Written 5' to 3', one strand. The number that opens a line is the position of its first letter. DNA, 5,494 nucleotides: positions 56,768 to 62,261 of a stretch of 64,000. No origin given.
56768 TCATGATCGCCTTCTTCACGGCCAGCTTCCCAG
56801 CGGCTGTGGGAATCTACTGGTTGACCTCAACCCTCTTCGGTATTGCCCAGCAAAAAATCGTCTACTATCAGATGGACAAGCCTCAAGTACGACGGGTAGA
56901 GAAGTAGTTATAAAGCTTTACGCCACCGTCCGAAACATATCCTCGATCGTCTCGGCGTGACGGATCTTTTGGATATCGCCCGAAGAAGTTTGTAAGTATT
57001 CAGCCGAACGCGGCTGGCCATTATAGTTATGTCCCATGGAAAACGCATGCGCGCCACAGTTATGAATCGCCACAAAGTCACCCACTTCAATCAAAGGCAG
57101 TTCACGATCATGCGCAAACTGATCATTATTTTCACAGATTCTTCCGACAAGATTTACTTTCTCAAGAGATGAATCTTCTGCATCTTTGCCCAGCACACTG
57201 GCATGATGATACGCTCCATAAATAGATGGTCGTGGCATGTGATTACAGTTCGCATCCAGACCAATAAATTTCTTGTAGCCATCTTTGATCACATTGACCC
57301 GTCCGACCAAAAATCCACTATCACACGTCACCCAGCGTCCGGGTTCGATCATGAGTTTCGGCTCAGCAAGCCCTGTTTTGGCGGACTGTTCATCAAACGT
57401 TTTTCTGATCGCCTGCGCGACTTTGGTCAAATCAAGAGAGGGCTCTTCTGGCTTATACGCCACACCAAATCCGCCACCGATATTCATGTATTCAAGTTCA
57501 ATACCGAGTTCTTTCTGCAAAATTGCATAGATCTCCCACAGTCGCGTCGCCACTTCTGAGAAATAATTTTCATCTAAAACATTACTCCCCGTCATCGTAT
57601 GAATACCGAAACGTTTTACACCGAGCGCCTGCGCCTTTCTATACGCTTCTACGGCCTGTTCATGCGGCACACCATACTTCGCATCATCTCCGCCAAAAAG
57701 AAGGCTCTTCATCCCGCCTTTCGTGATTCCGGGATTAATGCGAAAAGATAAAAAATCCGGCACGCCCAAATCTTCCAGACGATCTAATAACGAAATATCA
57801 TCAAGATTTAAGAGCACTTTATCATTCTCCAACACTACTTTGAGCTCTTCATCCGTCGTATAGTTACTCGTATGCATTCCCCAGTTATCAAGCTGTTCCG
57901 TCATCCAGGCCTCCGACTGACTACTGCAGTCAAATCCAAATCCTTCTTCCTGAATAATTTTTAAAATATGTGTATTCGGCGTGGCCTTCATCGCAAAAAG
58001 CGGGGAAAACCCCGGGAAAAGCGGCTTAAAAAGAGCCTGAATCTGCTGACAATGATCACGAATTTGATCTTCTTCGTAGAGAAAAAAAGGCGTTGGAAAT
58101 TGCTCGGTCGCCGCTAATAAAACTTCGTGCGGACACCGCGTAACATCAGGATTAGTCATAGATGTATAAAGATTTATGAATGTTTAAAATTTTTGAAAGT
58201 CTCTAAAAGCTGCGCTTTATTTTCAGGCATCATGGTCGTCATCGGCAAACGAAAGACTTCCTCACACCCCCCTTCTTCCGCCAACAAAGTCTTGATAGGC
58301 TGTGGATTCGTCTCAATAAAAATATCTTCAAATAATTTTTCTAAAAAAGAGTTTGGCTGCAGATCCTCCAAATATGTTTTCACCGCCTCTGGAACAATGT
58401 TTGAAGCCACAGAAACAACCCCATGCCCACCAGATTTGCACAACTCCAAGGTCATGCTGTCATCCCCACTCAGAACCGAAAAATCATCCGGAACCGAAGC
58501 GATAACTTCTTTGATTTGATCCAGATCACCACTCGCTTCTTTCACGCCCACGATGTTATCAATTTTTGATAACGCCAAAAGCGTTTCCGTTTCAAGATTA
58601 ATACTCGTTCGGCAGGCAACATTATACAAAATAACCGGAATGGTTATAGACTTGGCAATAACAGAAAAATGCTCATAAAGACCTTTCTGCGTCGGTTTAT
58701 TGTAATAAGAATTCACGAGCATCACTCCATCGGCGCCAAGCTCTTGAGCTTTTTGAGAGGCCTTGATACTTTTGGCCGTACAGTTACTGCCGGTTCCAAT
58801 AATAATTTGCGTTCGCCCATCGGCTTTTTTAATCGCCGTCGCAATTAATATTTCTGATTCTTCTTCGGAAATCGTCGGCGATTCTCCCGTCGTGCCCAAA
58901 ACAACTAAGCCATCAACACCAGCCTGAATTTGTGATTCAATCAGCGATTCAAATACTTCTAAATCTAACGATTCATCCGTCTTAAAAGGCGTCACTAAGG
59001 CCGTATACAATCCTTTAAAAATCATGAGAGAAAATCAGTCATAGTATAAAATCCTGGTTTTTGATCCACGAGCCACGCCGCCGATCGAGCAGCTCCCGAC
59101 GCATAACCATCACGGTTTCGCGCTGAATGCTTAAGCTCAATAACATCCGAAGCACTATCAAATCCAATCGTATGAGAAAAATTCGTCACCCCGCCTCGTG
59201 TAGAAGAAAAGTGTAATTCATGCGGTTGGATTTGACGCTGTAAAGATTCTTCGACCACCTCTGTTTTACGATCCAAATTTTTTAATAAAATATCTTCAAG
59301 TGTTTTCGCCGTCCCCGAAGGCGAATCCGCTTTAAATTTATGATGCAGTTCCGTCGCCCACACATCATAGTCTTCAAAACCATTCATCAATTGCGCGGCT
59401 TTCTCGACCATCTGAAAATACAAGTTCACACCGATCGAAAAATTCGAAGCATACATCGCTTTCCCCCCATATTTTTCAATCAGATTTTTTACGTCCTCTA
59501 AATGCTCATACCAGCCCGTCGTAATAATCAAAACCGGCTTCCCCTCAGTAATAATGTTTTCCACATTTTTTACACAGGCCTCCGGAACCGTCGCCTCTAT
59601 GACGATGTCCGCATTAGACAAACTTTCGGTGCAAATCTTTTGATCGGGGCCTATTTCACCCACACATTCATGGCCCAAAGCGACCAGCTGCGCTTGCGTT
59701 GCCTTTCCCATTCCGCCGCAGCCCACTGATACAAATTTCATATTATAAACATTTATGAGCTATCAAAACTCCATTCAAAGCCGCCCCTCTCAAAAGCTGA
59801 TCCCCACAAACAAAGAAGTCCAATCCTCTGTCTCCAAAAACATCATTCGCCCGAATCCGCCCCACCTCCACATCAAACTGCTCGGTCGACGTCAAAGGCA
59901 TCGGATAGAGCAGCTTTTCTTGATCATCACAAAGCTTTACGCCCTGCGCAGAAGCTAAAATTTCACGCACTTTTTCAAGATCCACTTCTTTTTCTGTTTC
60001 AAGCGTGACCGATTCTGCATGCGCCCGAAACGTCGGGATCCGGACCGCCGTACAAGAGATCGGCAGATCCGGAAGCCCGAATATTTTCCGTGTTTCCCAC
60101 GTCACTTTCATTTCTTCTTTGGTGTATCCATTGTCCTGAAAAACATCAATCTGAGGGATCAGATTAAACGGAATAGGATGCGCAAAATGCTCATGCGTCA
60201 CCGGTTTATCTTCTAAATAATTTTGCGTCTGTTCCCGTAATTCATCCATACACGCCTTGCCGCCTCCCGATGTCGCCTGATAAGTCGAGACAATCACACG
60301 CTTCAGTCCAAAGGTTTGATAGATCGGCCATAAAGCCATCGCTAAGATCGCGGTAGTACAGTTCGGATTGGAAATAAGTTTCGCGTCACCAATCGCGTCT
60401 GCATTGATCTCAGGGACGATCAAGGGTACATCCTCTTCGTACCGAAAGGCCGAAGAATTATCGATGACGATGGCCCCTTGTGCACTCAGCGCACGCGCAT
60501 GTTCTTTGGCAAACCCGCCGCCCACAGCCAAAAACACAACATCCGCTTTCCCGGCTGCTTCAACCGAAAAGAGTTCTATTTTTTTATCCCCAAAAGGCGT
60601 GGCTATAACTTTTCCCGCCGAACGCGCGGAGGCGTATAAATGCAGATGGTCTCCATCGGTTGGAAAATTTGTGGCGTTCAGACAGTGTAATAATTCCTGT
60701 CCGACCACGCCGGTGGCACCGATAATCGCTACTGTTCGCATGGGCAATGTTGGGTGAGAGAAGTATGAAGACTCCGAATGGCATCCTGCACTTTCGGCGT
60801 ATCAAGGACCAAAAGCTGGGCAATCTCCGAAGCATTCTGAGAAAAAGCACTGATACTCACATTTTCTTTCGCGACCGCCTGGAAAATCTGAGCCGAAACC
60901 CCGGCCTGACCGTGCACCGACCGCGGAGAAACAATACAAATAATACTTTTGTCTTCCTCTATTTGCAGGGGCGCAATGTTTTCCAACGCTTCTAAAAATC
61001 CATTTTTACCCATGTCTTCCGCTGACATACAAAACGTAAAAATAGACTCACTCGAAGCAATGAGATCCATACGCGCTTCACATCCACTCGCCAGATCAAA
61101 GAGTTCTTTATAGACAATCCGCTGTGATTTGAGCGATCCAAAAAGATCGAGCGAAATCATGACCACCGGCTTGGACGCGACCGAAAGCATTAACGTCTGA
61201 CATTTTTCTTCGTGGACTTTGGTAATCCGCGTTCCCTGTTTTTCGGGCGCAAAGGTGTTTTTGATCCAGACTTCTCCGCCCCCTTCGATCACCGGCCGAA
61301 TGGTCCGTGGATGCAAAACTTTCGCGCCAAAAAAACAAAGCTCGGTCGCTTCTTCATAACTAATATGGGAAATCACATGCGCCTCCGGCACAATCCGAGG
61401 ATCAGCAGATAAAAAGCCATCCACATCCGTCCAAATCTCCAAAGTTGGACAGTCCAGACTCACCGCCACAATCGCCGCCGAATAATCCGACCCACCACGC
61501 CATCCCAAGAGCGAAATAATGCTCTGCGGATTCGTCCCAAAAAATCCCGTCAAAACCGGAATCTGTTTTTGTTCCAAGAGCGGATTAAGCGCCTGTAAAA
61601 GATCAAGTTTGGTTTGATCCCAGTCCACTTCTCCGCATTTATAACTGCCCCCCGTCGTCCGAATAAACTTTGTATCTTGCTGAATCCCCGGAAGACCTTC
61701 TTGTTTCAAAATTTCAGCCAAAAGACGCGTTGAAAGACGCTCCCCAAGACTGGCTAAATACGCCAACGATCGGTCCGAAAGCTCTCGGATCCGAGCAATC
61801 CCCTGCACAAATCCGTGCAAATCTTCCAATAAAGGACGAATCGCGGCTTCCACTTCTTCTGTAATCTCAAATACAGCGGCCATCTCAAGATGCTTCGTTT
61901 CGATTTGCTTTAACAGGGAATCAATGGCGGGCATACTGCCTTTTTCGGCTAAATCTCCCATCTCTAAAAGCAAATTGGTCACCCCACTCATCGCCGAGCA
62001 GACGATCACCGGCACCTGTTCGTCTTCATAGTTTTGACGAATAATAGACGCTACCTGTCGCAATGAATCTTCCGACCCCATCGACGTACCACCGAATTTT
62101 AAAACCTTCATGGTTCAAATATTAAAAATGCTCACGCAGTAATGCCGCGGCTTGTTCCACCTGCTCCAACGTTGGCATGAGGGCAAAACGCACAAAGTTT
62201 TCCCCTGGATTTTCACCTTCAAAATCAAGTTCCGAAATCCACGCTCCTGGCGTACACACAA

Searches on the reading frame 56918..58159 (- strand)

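Call 40: search_protein_families(library=pfam, proteins=[window:56918-58159:-], max_evalue=0.00001)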
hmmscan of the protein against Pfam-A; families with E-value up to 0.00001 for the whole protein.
window:56918-58159:- (413 aa): 2 families
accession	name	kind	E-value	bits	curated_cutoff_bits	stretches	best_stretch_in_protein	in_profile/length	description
PF02784.22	Orn_Arg_deC_N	-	3.4e-38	131.9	23.4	1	32-278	3-246/247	Pyridoxal-dependent decarboxylase, pyridoxal binding domain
PF00278.28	Orn_DAP_Arg_deC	-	3.1e-18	66.3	23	1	215-369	5-95/95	Pyridoxal-dependent decarboxylase, C-terminal sheet domain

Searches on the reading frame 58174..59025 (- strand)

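Call 40: search_protein_families(library=pfam, proteins=[window:58174-59025:-], max_evalue=0.00001)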
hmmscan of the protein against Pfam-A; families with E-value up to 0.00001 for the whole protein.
window:58174-59025:- (283 aa): 1 family
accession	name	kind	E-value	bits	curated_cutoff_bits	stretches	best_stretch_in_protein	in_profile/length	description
PF00701.28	DHDPS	-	1.9e-82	276.7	22.1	1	3-278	2-287/289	Dihydrodipicolinate synthetase family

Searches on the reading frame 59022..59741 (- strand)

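Call 40: search_protein_families(library=pfam, proteins=[window:59022-59741:-], max_evalue=0.00001)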
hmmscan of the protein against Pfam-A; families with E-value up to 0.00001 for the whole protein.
window:59022-59741:- (239 aa): 2 families
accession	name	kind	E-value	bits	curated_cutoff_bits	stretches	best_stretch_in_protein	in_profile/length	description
PF05173.19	DapB_C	-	2.7e-33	115.1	27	1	104-238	1-121/121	Dihydrodipicolinate reductase, C-terminus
PF01113.26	DapB_N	-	7.5e-08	32.9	25.6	1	38-101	62-124/124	Dihydrodipicolinate reductase, N-terminus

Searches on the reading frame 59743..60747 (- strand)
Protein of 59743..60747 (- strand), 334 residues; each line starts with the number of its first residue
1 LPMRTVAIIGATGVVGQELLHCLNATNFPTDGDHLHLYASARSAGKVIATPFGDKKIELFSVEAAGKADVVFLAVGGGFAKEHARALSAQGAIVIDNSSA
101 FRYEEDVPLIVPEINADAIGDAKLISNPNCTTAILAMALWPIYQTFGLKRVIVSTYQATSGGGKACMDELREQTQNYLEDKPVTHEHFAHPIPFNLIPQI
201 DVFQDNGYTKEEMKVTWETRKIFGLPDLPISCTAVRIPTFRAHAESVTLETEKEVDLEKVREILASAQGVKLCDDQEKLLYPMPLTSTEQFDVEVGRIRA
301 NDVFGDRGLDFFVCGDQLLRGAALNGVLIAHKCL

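Call 40: search_protein_families(library=pfam, proteins=[window:59743-60747:-], max_evalue=0.00001)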
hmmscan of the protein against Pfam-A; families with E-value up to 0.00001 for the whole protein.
window:59743-60747:- (334 aa): 2 families
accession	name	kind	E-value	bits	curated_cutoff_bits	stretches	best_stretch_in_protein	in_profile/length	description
PF02774.23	Semialdhyde_dhC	-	1.8e-48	165.6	26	1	139-319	1-183/184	Semialdehyde dehydrogenase, dimerisation domain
PF01118.30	Semialdhyde_dh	-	7.3e-30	104.3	26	1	5-121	1-120/121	Semialdehyde dehydrogenase, NAD binding domain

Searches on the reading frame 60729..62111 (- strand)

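Call 40: search_protein_families(library=pfam, proteins=[window:60729-62111:-], max_evalue=0.00001)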
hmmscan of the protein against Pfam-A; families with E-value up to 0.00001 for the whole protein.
window:60729-62111:- (460 aa): 2 families
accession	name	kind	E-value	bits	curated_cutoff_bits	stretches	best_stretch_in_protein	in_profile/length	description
PF00696.33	AA_kinase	-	8.9e-48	163.5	24.9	1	2-285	3-234/234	Amino acid kinase family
PF22468.2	ACT_9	-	1.3e-10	41.3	27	1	398-451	7-60/61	ACT domain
